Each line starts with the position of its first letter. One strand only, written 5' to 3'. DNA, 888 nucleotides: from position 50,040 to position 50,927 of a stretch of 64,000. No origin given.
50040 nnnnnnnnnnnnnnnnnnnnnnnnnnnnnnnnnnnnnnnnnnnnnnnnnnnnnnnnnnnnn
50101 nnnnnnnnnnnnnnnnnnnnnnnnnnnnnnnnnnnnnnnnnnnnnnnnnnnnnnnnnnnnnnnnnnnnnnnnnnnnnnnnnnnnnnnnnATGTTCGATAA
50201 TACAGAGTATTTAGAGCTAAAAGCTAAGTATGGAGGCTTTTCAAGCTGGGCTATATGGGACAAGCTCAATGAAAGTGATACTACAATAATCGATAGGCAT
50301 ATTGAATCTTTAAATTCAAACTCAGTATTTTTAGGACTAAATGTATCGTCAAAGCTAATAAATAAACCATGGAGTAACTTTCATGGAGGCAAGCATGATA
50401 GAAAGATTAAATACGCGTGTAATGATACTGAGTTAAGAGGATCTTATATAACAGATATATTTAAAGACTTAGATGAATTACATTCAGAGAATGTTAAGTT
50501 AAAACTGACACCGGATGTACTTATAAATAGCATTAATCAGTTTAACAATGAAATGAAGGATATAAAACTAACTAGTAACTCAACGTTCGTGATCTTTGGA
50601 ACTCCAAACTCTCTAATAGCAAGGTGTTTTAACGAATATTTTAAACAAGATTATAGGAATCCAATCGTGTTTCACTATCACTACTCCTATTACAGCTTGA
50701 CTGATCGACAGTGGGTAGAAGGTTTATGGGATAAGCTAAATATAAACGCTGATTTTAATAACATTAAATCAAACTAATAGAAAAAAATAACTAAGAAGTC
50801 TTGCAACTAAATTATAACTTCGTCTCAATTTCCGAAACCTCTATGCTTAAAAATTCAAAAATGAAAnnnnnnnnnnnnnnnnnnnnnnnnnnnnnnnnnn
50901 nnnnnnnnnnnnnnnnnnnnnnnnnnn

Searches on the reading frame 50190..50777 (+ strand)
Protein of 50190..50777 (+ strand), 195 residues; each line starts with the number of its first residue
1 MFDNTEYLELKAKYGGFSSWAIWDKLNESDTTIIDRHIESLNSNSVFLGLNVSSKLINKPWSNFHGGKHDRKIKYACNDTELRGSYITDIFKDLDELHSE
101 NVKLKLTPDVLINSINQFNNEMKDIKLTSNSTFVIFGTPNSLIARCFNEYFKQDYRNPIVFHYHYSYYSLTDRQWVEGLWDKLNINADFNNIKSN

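Call 3: search_protein_families(library=pfam, proteins=[window:50190-50777:+], max_evalue=0.1)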
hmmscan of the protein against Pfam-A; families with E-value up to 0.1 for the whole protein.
window:50190-50777:+ (195 aa): 0 families

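Call 4: search_protein_families(library=padloc, proteins=[window:50190-50777:+], max_evalue=0.1)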
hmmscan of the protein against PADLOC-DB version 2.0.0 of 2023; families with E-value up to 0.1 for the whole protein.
window:50190-50777:+ (195 aa): 0 families

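Call 5: search_protein_families(library=ncbifam, proteins=[window:50190-50777:+], max_evalue=0.1)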
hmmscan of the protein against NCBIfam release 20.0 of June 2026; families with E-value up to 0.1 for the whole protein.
window:50190-50777:+ (195 aa): 0 families

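Call 6: search_protein_families(library=phrogs, proteins=[window:50190-50777:+], max_evalue=0.01)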
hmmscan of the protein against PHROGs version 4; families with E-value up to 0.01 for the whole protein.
window:50190-50777:+ (195 aa): 0 families

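Call 8: search_solved_structures(query=window:50190-50777:+, max_evalue=10)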
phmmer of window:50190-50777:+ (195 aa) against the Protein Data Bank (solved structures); distinct sequences matched with E-value up to 10: 1.
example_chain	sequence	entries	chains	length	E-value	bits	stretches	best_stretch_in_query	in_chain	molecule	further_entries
6elq_X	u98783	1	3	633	0.94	12.6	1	123-181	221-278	Carbon Monoxide Dehydrogenase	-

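Call 25: find_homologous_proteins(query=window:50190-50777:+)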
Query window:50190-50777:+ (195 aa): 104 proteins with E <= 0.001 among 159 candidates.
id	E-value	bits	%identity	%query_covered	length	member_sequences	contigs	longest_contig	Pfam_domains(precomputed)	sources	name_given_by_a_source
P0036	5.8e-128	443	100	100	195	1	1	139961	-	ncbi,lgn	-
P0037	4.4e-87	309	65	98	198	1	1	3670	-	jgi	jgi:hypothetical protein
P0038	1.8e-85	304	64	98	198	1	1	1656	-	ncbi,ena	-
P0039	3.0e-83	297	65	98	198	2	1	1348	-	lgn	-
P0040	6.4e-71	256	58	97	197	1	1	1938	-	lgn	-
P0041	1.7e-70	255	57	98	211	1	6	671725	-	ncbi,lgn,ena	-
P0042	1.9e-70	255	56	97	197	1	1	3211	-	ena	-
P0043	8.9e-70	253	57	97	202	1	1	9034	-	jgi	-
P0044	2.4e-69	251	57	98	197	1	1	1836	-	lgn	-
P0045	1.6e-68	249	57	97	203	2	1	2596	-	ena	-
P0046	2.5e-68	248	55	98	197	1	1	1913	-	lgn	-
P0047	3.3e-68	248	54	97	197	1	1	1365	-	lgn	-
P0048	3.8e-68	247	55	97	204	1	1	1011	-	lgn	-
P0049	6.5e-68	247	53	98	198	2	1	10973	-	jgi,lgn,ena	-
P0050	1.8e-67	245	55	97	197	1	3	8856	-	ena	-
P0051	2.7e-67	245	56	98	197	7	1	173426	-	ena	-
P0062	2.0e-64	235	53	97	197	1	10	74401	-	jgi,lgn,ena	jgi:hypothetical protein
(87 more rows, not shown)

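Call 27: find_encoding_contigs(protein=P0041, flank=8000, max_places=6)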
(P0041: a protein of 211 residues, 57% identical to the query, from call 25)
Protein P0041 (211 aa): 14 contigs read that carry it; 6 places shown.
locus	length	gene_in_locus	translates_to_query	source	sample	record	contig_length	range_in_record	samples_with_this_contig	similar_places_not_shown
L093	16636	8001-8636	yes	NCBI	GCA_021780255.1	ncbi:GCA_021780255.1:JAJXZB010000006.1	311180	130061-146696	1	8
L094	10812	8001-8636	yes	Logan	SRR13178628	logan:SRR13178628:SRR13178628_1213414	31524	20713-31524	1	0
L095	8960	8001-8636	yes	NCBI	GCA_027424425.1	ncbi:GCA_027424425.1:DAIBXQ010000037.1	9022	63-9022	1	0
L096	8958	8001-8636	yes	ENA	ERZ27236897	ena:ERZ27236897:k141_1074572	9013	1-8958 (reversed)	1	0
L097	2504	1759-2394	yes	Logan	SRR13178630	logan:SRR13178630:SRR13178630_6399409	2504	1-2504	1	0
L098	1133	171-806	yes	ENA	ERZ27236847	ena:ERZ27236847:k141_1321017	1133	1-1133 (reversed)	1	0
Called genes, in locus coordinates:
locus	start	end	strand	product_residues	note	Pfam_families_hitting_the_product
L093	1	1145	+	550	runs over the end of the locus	PF03717:PBP_dimer, PF00905:Transpeptidase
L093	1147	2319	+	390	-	PF08245:Mur_ligase_M, PF02875:Mur_ligase_C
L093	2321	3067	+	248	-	PF02578:Cu-oxidase_4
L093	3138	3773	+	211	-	-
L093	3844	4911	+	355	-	PF04607:RelA_SpoT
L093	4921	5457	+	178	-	PF27329:Rv1289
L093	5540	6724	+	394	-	PF13651:EcoRI_methylase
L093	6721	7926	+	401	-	PF03235:GmrSD_N, PF01844:HNH (weak)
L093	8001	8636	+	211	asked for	-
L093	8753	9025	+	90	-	-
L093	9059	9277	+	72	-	-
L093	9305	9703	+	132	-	PF03073:TspO_MBR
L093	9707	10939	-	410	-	PF00155:Aminotran_1_2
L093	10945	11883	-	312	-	PF01073:3Beta_HSD, PF01370:Epimerase, PF02719:Polysacc_synt_2, PF04321:RmlD_sub_bind, PF16363:GDP_Man_Dehyd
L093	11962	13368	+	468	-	PF01225:Mur_ligase, PF08245:Mur_ligase_M, PF02875:Mur_ligase_C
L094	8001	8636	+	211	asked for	-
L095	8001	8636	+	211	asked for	-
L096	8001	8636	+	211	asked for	-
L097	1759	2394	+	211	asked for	-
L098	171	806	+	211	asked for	-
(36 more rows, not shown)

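Call 28: find_encoding_contigs(protein=P0062, flank=8000, max_places=6)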
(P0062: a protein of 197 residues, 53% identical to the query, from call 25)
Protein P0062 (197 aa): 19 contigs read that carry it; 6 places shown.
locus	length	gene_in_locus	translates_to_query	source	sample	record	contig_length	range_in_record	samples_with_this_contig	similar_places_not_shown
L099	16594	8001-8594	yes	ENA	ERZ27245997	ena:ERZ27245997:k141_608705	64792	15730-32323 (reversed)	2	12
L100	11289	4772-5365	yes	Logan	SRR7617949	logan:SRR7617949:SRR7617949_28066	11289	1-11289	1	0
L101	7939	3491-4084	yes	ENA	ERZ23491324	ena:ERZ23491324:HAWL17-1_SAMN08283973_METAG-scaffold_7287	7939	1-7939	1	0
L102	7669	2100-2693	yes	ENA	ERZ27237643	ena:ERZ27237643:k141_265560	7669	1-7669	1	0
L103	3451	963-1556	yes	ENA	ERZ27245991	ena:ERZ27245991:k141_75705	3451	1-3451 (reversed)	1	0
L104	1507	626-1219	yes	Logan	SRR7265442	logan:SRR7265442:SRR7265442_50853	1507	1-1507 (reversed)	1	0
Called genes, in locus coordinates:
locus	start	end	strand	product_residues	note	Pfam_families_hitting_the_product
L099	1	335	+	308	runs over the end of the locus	PF00294:PfkB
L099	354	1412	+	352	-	PF07724:AAA_2 (faint), PF07728:AAA_5, PF13401:AAA_22 (weak), PF00004:AAA, PF22667:Lon_lid (weak)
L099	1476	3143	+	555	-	PF00753:Lactamase_B, PF12706:Lactamase_B_2, PF22505:RNase_J_b_CASP, PF17770:RNase_J_C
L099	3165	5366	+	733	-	PF17854:FtsK_alpha, PF01580:FtsK_SpoIIIE, PF09397:FtsK_gamma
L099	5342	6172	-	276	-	PF00625:Guanylate_kin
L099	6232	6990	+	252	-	-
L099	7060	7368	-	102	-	-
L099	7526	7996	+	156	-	-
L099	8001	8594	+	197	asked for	-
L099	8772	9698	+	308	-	-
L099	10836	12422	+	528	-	PF00239:Resolvase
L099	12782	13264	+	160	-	PF07963:N_methyl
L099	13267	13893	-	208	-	PF00156:Pribosyltran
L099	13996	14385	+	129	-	PF07883:Cupin_2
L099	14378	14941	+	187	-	PF00578:AhpC-TSA, PF08534:Redoxin, PF10417:1-cysPrx_C (faint)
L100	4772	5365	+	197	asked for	-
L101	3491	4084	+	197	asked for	-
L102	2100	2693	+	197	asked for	-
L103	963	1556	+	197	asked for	-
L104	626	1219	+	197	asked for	-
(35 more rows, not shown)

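Call 41: predict_structure(alignment_id=A2)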
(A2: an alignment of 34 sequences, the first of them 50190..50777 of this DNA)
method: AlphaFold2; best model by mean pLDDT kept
length: 195 residues; sequences in the alignment: 34
mean_pLDDT: 90.7   pTM: 0.89
mean pLDDT of the five models: 90.7, 90.3, 89.9, 89.4, 88.3
residues with pLDDT >= 90: 141; 70-90: 44; 50-70: 10; < 50: 0
segments of 3 or more residues with pLDDT < 50: none
pLDDT, mean of each block of 10 residues (from residue 1): 93 92 89 93 95 72 72 94 95 77 87 95 97 96 94 97 92 97 97 89
secondary structure, 60 per line:
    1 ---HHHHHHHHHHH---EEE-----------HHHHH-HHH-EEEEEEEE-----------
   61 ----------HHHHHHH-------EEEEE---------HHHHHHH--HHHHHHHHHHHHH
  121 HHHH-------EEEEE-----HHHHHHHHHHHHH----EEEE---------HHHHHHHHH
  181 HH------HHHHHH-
elements in order: H4-14 E18-20 H32-36 E42-49 H71-77 E85-89 H99-105 H108-124 E132-136 H142-154 E159-162 H172-182 H189-194

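Call 45: fold_search(model_id=the predicted structure, library=pdb)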
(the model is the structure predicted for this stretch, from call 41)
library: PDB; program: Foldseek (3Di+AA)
matches with E <= 10: 620; with E <= 0.001: 0
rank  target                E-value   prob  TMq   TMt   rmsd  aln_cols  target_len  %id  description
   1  5gn2_A                8.4e-03  0.87  0.34  0.26   8.8       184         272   11  Crystal structure of Uracil DNA glycosylase (BdiUNG) from Bradyrhizobium diazoefficiens (released 2017-05-03)
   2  8iiq                  1.8e-02  0.97  0.45  0.43   5.9       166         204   15  MsmUdgX H109S/E52N double mutant (released 2023-06-21)
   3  7t6u_A                2.8e-02  0.21  0.25  0.24  11.3       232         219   12  Structure of the human FPR2-Gi complex with CGEN-855A (released 2022-03-30)
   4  6u16_A                3.2e-02  0.89  0.42  0.42   5.3       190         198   11  Human thymine DNA glycosylase N140A mutant bound to DNA with 5-carboxyl-dC substrate (released 2019-11-20)
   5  5cys_A                4.1e-02  0.80  0.44  0.44   8.1       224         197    9  Structure of the enzyme-product complex resulting from TDG action on a GcaC mismatch (released 2015-09-16)
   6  5h98_A                4.4e-02  0.75  0.44  0.40   8.7       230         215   11  Crystal structure of Geobacter metallireducens SMUG1 (released 2016-04-27)
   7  1ui1                  5.3e-02  0.92  0.48  0.49   4.9       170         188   12  Crystal Structure Of Uracil-DNA Glycosylase From Thermus Thermophilus HB8 (released 2003-10-14)
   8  5h99_B                7.7e-02  0.57  0.43  0.38   8.8       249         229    8  Crystal structure of Geobacter metallireducens SMUG1 mutant N58D (released 2016-04-27)
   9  5h93_B                8.8e-02  0.72  0.48  0.42   8.7       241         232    9  Crystal structure of Geobacter metallireducens SMUG1 (released 2016-04-27)
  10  4qca_D                9.3e-02  0.57  0.39  0.35   6.0       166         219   13  Crystal structure of Vaccinia virus uracil-DNA glycosylase mutant R167AD4 (released 2015-05-13)
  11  1n2z_A                9.9e-02  0.23  0.25  0.21  11.4       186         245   15  2.0 Angstrom structure of BtuF, the vitamin B12 binding protein of E. coli (released 2002-12-18)
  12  4qca_B                1.3e-01  0.38  0.36  0.33   6.9       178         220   14  Crystal structure of Vaccinia virus uracil-DNA glycosylase mutant R167AD4 (released 2015-05-13)
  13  5h93_C                1.5e-01  0.47  0.44  0.39   8.7       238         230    9  Crystal structure of Geobacter metallireducens SMUG1 (released 2016-04-27)
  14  3fxa_A                1.5e-01  0.08  0.22  0.22  16.6       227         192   12  Crystal structure of a putative sugar-phosphate isomerase (lmof2365_0531) from listeria monocytogenes str. 4b f2365 at (released 2009-02-03)
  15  5h93_A                1.6e-01  0.51  0.46  0.40   8.2       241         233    9  Crystal structure of Geobacter metallireducens SMUG1 (released 2016-04-27)
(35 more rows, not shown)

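Call 47: search_protein_families(library=pfam, alignment_id=A2, max_evalue=1)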
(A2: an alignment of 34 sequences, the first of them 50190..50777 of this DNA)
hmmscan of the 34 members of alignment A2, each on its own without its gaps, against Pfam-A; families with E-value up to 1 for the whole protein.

A. member 1, window:50190-50777:+ (195 aa): 0 families

B. families by the number of members that match (of 34 scanned): 16 families
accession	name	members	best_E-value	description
PF08679.17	DsrD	3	0.052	Dissimilatory sulfite reductase D (DsrD)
PF08349.16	DUF1722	1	0.016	Protein of unknown function (DUF1722)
PF20701.3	HetE-N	1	0.025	Het-E N-terminal domain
PF20986.2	DUF6849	1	0.027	Domain of unknown function (DUF6849)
PF21690.3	MJ1010-like_2nd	1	0.031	Uncharacterized ATP-binding protein MJ1010-like, C-terminal domain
PF03167.25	UDG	1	0.047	Uracil DNA glycosylase superfamily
PF09936.14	Methyltrn_RNA_4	1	0.075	SAM-dependent RNA methyltransferase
PF06261.16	LktC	1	0.097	Actinobacillus actinomycetemcomitans leukotoxin activator LktC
PF24996.1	NANM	1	0.12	N-acetylneuraminate epimerase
PF07997.16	DUF1694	1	0.12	Protein of unknown function (DUF1694)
PF11987.13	IF-2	1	0.13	Translation-initiation factor 2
PF03418.19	Peptidase_A25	1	0.2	Germination protease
PF12133.13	bCoV_NS6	1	0.21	Betacoronavirus NS6 protein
PF24361.1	DUF7517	1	0.26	Domain of unknown function (DUF7517)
PF02504.20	FA_synthesis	1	0.27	Fatty acid synthesis protein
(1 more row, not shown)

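Call 82: find_encoding_contigs(protein=P0037, flank=5000, max_places=4)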
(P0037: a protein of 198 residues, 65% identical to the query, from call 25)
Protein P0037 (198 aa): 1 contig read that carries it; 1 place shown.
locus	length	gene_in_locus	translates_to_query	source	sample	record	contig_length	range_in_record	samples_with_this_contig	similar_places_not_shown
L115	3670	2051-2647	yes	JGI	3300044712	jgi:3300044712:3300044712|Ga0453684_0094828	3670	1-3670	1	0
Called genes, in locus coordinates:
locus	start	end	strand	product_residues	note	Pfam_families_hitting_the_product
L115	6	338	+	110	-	-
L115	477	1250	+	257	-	PF13814:Replic_Relax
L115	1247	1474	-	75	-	-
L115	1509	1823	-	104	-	PF11171:DUF2958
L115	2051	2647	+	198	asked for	-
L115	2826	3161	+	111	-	PF04956:TrbC, PF18895:T4SS_pilin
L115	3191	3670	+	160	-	?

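Call 83: find_encoding_contigs(protein=P0051, flank=8000, max_places=4)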
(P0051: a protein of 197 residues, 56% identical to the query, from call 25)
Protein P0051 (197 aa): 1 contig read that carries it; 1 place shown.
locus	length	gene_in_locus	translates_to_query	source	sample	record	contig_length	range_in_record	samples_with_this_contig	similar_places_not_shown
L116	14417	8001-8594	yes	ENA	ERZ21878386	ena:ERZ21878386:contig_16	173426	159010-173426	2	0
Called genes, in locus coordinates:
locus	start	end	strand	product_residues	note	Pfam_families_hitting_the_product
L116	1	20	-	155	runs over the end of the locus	-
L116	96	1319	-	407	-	PF12704:MacB_PCD, PF02687:FtsX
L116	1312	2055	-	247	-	PF00005:ABC_tran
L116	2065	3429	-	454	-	PF25919:BSH_CusB (weak), PF25990:Beta-barrel_YknX, PF25967:RND-MFP_C (weak), PF25989:YknX_C (weak)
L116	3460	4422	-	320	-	PF00512:HisKA, PF02518:HATPase_c, PF13589:HATPase_c_3 (weak)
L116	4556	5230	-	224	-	PF00072:Response_reg, PF00486:Trans_reg_C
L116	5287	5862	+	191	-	PF00210:Ferritin (faint), PF02915:Rubrerythrin, PF21349:RUBY_RBDX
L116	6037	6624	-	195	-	-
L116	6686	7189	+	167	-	PF00293:NUDIX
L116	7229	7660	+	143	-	-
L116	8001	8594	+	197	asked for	-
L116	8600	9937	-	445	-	PF00239:Resolvase, PF07508:Recombinase, PF13408:Zn_ribbon_recom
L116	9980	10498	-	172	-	-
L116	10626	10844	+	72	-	PF12844:HTH_19 (weak), PF13560:HTH_31, PF01381:HTH_3, PF13443:HTH_26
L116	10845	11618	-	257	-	-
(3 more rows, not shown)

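Call 98: fold_search(model_id=the predicted structure, library=viral)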
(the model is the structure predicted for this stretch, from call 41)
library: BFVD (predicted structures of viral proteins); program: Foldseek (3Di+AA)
matches with E <= 10: 532; with E <= 0.001: 0
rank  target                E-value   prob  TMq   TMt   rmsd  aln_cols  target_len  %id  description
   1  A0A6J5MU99            1.5e-02  0.85  0.35  0.14   7.0       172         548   13  PolA DNA polymerase I - 3'-5' exonuclease and polymerase domains [uncultured Caudovirales phage]
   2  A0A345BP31            3.0e-02  0.90  0.45  0.48   9.1       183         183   11  Uracyl-DNA glycosylase [crAssphage sp. isolate ctcc615]
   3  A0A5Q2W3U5            3.8e-02  0.96  0.46  0.22   4.7       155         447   16  (no name in the UniProt tables at hand)
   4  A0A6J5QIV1            4.9e-02  0.94  0.43  0.27   4.8       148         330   13  Uncharacterized protein [uncultured Caudovirales phage]
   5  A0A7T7                5.2e-02  0.72  0.39  0.32   9.8       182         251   10  Uracil-DNA glycosylase [Microcystis phage LMM01]
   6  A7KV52                6.8e-02  0.75  0.45  0.43   6.3       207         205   12  (no name in the UniProt tables at hand)
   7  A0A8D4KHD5            6.8e-02  0.66  0.42  0.51   5.8       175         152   10  (no name in the UniProt tables at hand)
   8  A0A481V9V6            7.7e-02  0.57  0.42  0.41   7.0       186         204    9  DUF6884 domain-containing protein [Halobacterium phage ChaoS9]
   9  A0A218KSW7            8.2e-02  0.38  0.34  0.20   9.5       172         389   16  (no name in the UniProt tables at hand)
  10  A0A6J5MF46            8.7e-02  0.60  0.38  0.32   6.2       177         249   10  COG1573 Uracil-DNA glycosylase [uncultured Caudovirales phage]
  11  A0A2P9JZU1            9.9e-02  0.18  0.32  0.24  21.8       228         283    9  Uncharacterized protein [Salmonella phage vB_SpuP_Spp16]
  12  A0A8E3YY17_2          1.2e-01  0.28  0.36  0.09  14.7       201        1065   12  (no name in the UniProt tables at hand)
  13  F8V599                1.2e-01  0.20  0.26  0.30  10.6       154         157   10  Uncharacterized protein L218 [Acanthamoeba polyphaga mimivirus]
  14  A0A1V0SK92            1.3e-01  0.16  0.29  0.18  10.2       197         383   13  Uncharacterized protein [Klosneuvirus KNV1]
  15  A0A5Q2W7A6            1.4e-01  0.60  0.36  0.26   5.7       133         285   11  (no name in the UniProt tables at hand)
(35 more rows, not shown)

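Call 100: search_dna_similar(query=window:50190-50777:+, collection=plasmids, mode=protein, max_rows=10)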
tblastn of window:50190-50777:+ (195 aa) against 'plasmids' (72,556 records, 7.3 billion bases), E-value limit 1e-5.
Records with a match: 2; places in all: 2; records where one place covers at least 80% of the query: 1.
Best place of each record, by identity: <60% 2.
By first word of the organism name: Butyrivibrio 1; Arthrobacter 1.
By predicted mobility (MOB-suite, as given by PLSDB): non-mobilizable 2.
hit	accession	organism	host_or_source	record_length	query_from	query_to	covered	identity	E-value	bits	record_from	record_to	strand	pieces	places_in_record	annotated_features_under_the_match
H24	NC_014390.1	Butyrivibrio proteoclasticus B316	-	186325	1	167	86%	32.8%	8e-12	70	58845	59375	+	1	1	hypothetical protein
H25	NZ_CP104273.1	Arthrobacter sp. zg-Y1110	Marmot,single cell,intestinal contents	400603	10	137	66%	28.1%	3e-7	57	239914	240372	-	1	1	hypothetical protein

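Call 105: find_related_loci(query=A2, collection=viral_contigs, flank=8000)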
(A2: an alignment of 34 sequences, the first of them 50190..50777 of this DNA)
Query A2 (195 aa) in viral_contigs; peptide patterns used: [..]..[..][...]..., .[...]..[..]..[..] (x = any residue, [..] = any of these).
29 stretches matched a pattern, but none encodes a relative of the query by tblastn (E <= 1e-3).
